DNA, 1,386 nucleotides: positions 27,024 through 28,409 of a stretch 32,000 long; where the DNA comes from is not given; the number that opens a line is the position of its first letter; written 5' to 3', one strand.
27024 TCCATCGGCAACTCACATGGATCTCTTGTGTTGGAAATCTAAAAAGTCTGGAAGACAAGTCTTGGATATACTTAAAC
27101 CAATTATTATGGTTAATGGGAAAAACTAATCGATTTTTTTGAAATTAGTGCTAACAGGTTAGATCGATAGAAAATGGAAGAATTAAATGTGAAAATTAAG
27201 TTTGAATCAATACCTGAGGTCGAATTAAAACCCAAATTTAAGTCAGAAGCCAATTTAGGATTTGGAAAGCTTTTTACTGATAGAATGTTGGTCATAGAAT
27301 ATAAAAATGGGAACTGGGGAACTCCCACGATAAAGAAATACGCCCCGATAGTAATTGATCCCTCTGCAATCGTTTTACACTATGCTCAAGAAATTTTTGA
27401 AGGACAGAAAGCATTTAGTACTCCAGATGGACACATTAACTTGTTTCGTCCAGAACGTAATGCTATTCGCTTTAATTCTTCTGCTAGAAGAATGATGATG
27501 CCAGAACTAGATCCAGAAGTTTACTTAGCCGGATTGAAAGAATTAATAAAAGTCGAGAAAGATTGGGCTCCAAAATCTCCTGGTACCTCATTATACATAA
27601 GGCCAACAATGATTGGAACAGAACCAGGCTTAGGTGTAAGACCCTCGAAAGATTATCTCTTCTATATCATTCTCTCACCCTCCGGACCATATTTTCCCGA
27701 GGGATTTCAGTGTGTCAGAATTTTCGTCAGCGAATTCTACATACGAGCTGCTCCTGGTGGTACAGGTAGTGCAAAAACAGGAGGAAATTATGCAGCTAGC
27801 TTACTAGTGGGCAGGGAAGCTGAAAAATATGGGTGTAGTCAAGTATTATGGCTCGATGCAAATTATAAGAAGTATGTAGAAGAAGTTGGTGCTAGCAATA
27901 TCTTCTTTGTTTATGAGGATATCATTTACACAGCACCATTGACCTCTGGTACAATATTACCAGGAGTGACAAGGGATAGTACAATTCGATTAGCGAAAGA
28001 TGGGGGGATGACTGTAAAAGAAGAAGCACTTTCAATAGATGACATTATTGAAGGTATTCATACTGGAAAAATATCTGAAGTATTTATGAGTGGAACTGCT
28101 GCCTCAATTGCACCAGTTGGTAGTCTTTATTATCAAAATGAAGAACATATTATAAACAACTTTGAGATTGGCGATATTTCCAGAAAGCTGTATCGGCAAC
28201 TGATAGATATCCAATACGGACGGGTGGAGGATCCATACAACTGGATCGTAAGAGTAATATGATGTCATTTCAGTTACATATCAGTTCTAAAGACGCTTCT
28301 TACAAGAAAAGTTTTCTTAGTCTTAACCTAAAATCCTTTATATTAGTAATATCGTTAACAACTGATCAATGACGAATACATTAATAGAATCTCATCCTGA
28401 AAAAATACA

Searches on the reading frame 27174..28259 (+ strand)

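Call 3: search_protein_families(library=pfam, proteins=[window:27174-28259:+], max_evalue=0.01)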
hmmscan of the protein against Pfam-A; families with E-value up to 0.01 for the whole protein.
window:27174-28259:+ (362 aa): 1 family
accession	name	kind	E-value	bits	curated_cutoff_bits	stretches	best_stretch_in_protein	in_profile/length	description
PF01063.24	Aminotran_4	-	1.1e-32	114.2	28.5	1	74-317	2-222/223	Amino-transferase class IV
